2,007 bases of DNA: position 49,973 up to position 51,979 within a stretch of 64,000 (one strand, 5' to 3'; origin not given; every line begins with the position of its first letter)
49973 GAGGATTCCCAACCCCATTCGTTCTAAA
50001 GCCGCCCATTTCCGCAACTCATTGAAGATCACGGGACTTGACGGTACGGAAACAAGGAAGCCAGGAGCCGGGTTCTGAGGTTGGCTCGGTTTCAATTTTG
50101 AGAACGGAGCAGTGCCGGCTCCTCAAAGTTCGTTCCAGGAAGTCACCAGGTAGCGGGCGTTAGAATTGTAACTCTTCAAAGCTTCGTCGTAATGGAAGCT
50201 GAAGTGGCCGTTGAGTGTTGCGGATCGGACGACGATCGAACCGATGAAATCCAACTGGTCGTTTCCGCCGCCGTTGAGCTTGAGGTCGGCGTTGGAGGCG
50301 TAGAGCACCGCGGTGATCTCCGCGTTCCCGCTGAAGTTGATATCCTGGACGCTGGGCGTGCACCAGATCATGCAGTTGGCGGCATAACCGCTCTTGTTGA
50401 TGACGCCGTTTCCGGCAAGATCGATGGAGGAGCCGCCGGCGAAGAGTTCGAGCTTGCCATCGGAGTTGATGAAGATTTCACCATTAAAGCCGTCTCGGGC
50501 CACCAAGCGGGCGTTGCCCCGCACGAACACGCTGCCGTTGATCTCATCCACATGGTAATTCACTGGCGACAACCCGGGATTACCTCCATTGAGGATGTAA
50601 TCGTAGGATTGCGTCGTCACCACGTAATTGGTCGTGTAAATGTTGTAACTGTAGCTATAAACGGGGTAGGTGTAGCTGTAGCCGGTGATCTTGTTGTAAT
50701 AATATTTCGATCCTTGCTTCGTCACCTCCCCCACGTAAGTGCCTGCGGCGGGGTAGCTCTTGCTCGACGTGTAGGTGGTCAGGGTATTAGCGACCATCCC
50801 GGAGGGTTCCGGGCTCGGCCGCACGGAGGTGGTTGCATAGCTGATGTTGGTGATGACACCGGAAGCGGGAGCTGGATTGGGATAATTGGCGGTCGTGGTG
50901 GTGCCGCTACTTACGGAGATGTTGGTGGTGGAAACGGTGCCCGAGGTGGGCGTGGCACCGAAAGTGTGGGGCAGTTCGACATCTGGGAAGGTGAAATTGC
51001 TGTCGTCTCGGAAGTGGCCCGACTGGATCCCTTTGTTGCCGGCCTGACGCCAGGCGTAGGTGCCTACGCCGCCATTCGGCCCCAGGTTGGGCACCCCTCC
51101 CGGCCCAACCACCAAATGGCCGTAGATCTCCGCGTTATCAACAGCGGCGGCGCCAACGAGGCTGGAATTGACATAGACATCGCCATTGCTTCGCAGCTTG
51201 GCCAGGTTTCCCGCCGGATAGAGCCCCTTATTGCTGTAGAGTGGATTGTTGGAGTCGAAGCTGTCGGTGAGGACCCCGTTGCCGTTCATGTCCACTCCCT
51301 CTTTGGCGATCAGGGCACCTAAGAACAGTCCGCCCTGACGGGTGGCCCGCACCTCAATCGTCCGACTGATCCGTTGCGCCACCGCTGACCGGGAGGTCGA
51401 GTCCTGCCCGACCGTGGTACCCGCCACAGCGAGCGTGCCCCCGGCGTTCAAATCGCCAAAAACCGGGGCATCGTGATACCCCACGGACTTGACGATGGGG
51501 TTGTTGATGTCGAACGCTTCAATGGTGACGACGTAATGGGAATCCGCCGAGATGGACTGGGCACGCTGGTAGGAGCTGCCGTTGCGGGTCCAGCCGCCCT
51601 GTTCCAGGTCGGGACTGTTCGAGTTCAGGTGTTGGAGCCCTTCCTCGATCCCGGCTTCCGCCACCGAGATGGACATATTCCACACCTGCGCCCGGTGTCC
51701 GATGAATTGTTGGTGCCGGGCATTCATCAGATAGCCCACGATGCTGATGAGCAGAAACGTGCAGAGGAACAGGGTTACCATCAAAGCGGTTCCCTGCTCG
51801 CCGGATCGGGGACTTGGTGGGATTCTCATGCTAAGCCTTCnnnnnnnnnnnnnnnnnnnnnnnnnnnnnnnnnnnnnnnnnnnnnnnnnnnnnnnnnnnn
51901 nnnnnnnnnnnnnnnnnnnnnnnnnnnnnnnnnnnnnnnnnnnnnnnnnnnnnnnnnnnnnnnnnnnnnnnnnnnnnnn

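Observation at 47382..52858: Two tandem, diverged copies of an orphan three-gene prepilin-like 'tip complex' module with no pilus or T2SS machinery nearby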

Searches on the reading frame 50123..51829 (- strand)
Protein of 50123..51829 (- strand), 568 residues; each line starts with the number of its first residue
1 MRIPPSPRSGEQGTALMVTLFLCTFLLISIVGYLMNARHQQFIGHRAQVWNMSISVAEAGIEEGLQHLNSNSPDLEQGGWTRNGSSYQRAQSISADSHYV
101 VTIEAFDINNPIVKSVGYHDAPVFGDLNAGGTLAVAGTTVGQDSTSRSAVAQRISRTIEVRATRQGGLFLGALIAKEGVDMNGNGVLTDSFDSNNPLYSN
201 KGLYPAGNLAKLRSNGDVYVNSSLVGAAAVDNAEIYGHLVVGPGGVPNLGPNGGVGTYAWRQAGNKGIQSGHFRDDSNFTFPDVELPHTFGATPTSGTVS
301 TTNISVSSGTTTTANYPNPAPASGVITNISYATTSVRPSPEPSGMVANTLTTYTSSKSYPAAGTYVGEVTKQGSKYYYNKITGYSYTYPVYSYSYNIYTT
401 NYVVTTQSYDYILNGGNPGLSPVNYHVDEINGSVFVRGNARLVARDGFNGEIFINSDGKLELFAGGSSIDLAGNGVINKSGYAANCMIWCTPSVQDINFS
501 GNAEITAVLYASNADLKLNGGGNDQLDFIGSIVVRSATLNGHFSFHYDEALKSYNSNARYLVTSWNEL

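Call 3: search_protein_families(library=pfam, max_evalue=1, proteins=[window:50123-51829:-])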
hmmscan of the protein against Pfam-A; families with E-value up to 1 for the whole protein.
window:50123-51829:- (568 aa): 3 families
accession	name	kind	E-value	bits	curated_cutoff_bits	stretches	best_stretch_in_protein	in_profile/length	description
PF23981.1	DUF7305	-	1.2e-16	61.6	27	1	425-553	51-184/185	Domain of unknown function (DUF7305)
PF20597.4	pAdhesive_15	-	0.0054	17.1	23.8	1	280-543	12-252/254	Putative Ice-binding-like adhesive domain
PF23621.1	BP74_N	-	0.23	11.7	27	1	517-550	31-64/114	BP74 N-terminal domain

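Call 4: search_protein_families(library=ncbifam, max_evalue=1, proteins=[window:50123-51829:-])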
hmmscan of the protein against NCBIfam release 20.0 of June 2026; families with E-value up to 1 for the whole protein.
window:50123-51829:- (568 aa): 0 families

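Call 8: find_homologous_proteins(query=window:50123-51829:-)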
Query window:50123-51829:- (568 aa): 86 proteins with E <= 0.001 among 8000 candidates.
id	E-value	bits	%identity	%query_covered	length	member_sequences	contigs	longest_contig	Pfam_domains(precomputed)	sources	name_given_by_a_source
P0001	0.0e+0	1055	100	84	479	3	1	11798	PF23981.2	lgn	-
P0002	7.0e-286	967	74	100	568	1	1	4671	PF23981.2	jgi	jgi:hypothetical protein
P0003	6.0e-279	945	73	100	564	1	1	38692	PF23981.2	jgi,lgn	jgi:hypothetical protein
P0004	1.5e-223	762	62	100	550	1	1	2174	PF23981.2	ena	-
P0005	1.4e-179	617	51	100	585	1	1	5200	PF23981.2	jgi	-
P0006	3.5e-177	609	52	99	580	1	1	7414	PF23981.2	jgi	jgi:hypothetical protein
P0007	1.4e-176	607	50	100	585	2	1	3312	PF23981.2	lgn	-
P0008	8.4e-166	571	48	99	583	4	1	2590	PF23981.2,PF20597.5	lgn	-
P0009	8.2e-163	561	47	100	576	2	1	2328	PF23981.2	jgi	jgi:uncharacterized protein (UPF0333 family)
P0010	1.3e-160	554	47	100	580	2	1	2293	PF23981.2,PF20597.5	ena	-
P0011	1.1e-158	548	48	100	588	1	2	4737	PF23981.2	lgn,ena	-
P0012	1.3e-157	544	46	100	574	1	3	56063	PF23981.2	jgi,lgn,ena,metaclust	metaclust:\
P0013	2.1e-157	543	48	97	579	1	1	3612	PF23981.2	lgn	-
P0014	3.2e-157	543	47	100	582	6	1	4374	PF23981.2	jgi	-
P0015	1.2e-147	511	45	100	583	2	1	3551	PF23981.2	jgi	jgi:Tfp pilus assembly protein PilX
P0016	3.0e-141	490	70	55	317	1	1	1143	PF23981.2,PF20597.5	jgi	jgi:hypothetical protein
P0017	4.3e-140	486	45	100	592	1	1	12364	PF23981.2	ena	-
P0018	2.4e-135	471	53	73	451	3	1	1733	PF23981.2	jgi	jgi:hypothetical protein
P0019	3.5e-135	470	43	100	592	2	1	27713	PF23981.2,PF20597.5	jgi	jgi:hypothetical protein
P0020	6.8e-120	420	38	100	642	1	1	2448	PF23981.2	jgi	jgi:hypothetical protein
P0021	1.3e-119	419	41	99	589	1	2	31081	PF23981.2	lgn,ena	-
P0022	1.5e-118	415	40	100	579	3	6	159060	PF23981.2,PF20597.5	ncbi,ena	-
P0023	4.8e-117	410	39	98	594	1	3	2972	PF23981.2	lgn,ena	-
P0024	5.5e-117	410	38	100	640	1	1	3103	PF23981.2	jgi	jgi:hypothetical protein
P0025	1.4e-115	405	37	99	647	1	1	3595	PF23981.2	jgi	jgi:hypothetical protein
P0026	2.0e-112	395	38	100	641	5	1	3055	PF23981.2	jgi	-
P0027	2.2e-112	395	37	100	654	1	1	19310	PF23981.2,PF20597.5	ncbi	-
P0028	3.8e-112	394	40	100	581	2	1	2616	PF23981.2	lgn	-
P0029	5.1e-112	394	39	99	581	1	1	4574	PF23981.2,PF20597.5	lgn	-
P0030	4.9e-111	390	38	99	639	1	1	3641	PF23981.2,PF20597.5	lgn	-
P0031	5.0e-110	387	37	97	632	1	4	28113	PF23981.2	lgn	-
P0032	3.0e-109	384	39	99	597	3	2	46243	PF23981.2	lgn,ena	-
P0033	4.3e-109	384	37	100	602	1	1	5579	PF23981.2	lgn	-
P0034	1.4e-107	379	38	100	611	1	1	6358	PF23981.2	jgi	jgi:hypothetical protein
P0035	4.3e-107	377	38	100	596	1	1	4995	PF23981.2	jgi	jgi:hypothetical protein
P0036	9.2e-107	376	39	98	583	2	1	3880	PF23981.2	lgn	-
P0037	4.7e-106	374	38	100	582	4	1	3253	PF23981.2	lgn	-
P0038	1.4e-105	372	38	100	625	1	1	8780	PF23981.2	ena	-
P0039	2.3e-105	372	37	100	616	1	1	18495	PF23981.2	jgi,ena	-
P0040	4.0e-104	368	37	99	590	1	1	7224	PF23981.2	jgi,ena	-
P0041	9.4e-104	366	35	96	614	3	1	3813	PF23981.2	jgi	jgi:hypothetical protein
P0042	6.5e-102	360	34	98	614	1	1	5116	PF23981.2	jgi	jgi:hypothetical protein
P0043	6.9e-101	357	34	100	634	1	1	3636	PF23981.2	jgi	jgi:hypothetical protein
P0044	8.4e-98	347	37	99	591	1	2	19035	PF23981.2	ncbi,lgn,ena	-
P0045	1.2e-96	343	37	100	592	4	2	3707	PF23981.2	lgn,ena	-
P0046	4.1e-96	341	38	100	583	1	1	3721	PF23981.2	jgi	jgi:hypothetical protein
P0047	7.8e-94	334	34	100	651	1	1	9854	PF23981.2,PF20597.5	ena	-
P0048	6.0e-91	324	37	100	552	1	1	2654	PF23981.2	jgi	jgi:hypothetical protein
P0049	9.9e-90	320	37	99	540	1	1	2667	PF23981.2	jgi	jgi:hypothetical protein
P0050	5.8e-88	314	34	100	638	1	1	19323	PF23981.2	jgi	jgi:hypothetical protein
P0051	4.7e-86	308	37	100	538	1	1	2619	PF23981.2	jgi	jgi:hypothetical protein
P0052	8.1e-86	307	34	99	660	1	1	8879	PF23981.2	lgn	-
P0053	5.4e-85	304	34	100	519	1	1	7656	PF23981.2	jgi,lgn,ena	-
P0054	1.9e-84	303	36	63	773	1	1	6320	PF23981.2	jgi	jgi:hypothetical protein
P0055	2.3e-83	299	37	100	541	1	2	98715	PF23981.2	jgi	jgi:hypothetical protein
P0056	1.1e-80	290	35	100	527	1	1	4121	PF23981.2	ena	-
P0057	1.2e-80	290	36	100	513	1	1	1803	PF23981.2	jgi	jgi:Tfp pilus assembly protein PilX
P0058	3.2e-78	282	40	76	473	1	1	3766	PF23981.2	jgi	jgi:hypothetical protein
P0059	2.4e-77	279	35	100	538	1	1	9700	PF23981.2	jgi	jgi:hypothetical protein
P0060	6.6e-76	274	33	92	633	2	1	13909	PF23981.2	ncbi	ncbi:MAG: hypothetical protein ABI042_08770, partial [Verrucomicrobiota bacterium]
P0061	1.5e-73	267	35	99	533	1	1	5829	PF23981.2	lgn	-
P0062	1.6e-68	250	34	53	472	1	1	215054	PF23981.2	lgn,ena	-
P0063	2.3e-68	250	38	68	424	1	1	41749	PF23981.2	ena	-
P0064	3.4e-68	249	36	99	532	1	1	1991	PF23981.2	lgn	-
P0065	1.4e-67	247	35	51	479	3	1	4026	PF23981.2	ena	-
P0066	1.2e-66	244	33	100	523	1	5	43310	PF23981.2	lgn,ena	-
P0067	2.5e-65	239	34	100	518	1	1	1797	PF23981.2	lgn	-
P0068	2.6e-65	239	37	50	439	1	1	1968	PF23981.2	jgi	jgi:hypothetical protein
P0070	5.1e-65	238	34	99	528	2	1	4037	PF23981.2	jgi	jgi:hypothetical protein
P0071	4.2e-61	226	32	99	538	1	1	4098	PF23981.2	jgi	jgi:hypothetical protein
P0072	7.3e-61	225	31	97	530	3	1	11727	PF23981.2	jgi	jgi:hypothetical protein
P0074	1.2e-57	214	33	99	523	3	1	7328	PF23981.2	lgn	-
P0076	8.2e-56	208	32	100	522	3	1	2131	PF23981.2,PF20597.5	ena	-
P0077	2.1e-55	207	33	97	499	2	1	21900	PF23981.2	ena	-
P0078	4.0e-52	196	34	51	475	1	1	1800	PF23981.2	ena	-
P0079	5.5e-48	182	32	47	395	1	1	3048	PF23981.2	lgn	-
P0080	6.7e-48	182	32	100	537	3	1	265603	PF23981.2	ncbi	-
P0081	1.4e-46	178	34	53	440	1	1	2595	PF23981.2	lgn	-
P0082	1.8e-42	164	31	53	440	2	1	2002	PF23981.2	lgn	-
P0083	8.0e-25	106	27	55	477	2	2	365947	PF23981.2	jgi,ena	jgi:hypothetical protein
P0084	2.4e-10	58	31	24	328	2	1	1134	PF23981.2,PF20597.5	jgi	jgi:hypothetical protein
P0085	6.9e-6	43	35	17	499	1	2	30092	PF23981.2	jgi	jgi:hypothetical protein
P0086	2.8e-4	38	38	15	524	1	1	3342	PF23981.2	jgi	-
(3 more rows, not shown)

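Call 18: find_encoding_contigs(protein=P0003, flank=10000, max_places=3)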
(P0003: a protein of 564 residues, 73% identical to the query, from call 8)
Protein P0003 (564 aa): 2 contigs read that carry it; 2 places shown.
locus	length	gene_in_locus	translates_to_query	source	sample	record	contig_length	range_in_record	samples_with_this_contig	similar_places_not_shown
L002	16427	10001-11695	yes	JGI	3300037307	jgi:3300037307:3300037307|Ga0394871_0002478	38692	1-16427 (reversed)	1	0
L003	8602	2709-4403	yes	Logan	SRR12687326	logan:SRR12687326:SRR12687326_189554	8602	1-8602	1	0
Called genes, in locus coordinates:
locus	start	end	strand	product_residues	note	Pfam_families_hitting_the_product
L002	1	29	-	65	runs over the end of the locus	-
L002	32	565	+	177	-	PF01257:2Fe-2S_thioredx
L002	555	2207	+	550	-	PF01257:2Fe-2S_thioredx (weak), PF01512:Complex1_51K, PF10531:SLBB (weak), PF10589:NADH_4Fe-4S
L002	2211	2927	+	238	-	PF13510:Fer2_4, PF10588:NADH-G_4Fe-4S_3, PF22117:Fer4_Nqo3, PF12838:Fer4_7 (weak), PF13183:Fer4_8 (weak), PF13187:Fer4_9 (weak), PF00037:Fer4 (weak), PF12837:Fer4_6 (weak), +2 more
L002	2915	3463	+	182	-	PF01058:Oxidored_q6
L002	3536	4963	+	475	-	PF27537:HoxH, PF00374:NiFeSe_Hases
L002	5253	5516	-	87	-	-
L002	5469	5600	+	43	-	-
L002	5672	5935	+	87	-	-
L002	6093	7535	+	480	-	PF13701:DDE_Tnp_1_4, PF01609:DDE_Tnp_1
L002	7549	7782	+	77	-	-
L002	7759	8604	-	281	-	PF01025:GrpE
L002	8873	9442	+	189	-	PF07963:N_methyl (weak)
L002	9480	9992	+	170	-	-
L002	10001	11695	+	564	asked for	PF23981:DUF7305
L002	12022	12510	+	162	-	PF07963:N_methyl (faint)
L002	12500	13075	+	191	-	-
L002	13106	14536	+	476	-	PF23981:DUF7305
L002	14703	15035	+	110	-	-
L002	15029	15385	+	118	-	PF05717:TnpB_IS66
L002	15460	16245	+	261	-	PF13007:LZ_Tnp_IS66, PF03050:DDE_Tnp_IS66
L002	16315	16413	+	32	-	-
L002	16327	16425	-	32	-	?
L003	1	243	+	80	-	?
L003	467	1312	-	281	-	PF01025:GrpE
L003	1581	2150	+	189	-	PF07963:N_methyl (weak)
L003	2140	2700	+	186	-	PF07963:N_methyl (weak)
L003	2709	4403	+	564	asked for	PF23981:DUF7305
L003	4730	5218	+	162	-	PF07963:N_methyl (faint)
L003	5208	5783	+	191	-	-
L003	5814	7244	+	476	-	PF23981:DUF7305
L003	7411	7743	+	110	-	-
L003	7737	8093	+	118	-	PF05717:TnpB_IS66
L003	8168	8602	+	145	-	?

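Call 19: find_encoding_contigs(protein=P0022, flank=10000, max_places=3)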
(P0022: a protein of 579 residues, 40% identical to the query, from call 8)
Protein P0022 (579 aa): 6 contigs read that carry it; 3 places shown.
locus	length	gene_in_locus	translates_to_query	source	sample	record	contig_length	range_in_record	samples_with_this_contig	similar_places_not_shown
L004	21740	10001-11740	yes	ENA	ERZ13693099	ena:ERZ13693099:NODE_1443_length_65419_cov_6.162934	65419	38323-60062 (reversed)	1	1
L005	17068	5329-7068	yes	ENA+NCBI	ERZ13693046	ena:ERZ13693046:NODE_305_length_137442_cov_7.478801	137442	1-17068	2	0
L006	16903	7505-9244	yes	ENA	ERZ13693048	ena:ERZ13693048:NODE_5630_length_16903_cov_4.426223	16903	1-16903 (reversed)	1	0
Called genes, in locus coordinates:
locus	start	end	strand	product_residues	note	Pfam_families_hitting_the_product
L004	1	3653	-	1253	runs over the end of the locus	PF01436:NHL (faint), PF08450:SGL (faint)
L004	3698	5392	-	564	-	PF07660:STN (faint), PF03958:Secretin_N, PF00263:Secretin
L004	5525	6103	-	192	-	-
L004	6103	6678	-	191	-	-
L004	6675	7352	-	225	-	-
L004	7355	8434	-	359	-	PF11104:PilM_2, PF14450:FtsA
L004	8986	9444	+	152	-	-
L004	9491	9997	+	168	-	-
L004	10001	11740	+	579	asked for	PF20597:pAdhesive_15, PF23981:DUF7305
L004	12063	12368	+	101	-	-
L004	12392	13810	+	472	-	PF00884:Sulfatase, PF16347:SGSH_C (weak)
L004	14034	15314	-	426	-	PF13088:BNR_2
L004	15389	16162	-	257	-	PF00072:Response_reg, PF04397:LytTR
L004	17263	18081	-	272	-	-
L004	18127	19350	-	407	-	PF06580:His_kinase, PF02518:HATPase_c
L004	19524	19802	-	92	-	-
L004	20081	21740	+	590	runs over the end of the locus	PF04909:Amidohydro_2, PF06452:CBM9_1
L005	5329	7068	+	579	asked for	PF20597:pAdhesive_15, PF23981:DUF7305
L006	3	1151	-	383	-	?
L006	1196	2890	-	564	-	PF07660:STN (faint), PF03958:Secretin_N, PF00263:Secretin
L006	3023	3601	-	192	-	-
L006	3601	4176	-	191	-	-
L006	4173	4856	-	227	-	-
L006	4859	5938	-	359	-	PF11104:PilM_2, PF14450:FtsA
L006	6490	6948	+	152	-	-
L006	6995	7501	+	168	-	-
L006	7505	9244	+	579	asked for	PF20597:pAdhesive_15, PF23981:DUF7305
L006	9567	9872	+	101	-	-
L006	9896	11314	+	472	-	PF00884:Sulfatase, PF16347:SGSH_C (weak)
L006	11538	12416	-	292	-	PF13088:BNR_2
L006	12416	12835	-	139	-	-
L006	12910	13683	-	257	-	PF00072:Response_reg, PF04397:LytTR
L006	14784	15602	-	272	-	-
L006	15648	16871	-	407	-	PF06580:His_kinase, PF02518:HATPase_c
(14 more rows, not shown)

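Call 21: find_encoding_contigs(protein=P0080, flank=10000, max_places=2)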
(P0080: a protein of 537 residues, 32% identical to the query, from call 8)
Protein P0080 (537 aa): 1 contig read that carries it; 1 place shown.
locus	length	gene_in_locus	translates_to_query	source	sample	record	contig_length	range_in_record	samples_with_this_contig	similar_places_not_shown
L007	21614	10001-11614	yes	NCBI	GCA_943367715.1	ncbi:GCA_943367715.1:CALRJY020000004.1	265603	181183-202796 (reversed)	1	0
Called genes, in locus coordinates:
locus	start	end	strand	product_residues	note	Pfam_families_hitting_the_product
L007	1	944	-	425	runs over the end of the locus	PF23981:DUF7305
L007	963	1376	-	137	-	-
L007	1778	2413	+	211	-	PF14237:GYF_2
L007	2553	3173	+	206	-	-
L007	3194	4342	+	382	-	-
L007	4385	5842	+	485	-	PF13581:HATPase_c_2 (weak), PF02518:HATPase_c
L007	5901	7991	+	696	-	PF25852:DUF6242_C (weak)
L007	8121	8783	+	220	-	PF00072:Response_reg, PF00196:GerE, PF08281:Sigma70_r4_2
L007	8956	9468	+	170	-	PF07963:N_methyl (weak)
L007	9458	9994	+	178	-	PF07963:N_methyl (weak)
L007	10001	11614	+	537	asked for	PF23981:DUF7305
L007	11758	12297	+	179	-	PF01923:Cob_adeno_trans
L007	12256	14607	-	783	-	PF00069:Pkinase, PF07714:PK_Tyr_Ser-Thr, PF03109:ABC1 (weak), PF12768:Rax2 (faint), PF17164:DUF5122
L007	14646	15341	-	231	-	PF01872:RibD_C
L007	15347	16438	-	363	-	PF02547:Queuosine_synth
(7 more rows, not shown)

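Call 22: find_encoding_contigs(protein=P0055, flank=10000, max_places=2)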
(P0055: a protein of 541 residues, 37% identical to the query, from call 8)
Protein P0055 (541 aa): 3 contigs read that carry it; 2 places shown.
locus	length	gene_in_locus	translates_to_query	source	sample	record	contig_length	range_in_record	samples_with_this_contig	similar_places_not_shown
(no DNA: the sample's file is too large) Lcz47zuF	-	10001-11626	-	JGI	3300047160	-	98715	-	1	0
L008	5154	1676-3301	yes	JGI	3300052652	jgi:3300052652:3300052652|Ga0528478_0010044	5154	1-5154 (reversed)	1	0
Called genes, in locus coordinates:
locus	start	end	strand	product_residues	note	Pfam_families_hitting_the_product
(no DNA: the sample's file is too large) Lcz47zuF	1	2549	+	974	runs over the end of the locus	PF17148:DUF5117, PF16313:DUF4953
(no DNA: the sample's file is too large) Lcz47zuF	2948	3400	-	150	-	-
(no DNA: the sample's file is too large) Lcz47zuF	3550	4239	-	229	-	PF00702:Hydrolase (weak)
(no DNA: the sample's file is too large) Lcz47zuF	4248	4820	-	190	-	PF13590:DUF4136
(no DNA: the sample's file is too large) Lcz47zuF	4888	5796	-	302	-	PF12852:Cupin_6, PF07883:Cupin_2 (weak), PF12833:HTH_18, PF00165:HTH_AraC (weak)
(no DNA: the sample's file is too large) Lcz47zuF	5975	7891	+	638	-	PF00753:Lactamase_B, PF12706:Lactamase_B_2, PF14863:Alkyl_sulf_dimr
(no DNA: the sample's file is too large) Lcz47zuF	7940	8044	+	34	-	-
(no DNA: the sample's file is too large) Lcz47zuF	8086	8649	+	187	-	PF28474:DUF8412, PF13376:OmdA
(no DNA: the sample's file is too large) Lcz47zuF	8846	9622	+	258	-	-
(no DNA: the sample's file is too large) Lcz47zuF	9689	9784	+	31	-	-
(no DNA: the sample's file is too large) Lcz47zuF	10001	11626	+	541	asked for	PF23981:DUF7305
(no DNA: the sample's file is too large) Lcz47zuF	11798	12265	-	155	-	-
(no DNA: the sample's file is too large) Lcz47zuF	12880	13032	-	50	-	-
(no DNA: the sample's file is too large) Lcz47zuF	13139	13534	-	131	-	-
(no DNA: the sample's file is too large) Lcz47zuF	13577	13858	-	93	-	PF00903:Glyoxalase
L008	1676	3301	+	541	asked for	PF23981:DUF7305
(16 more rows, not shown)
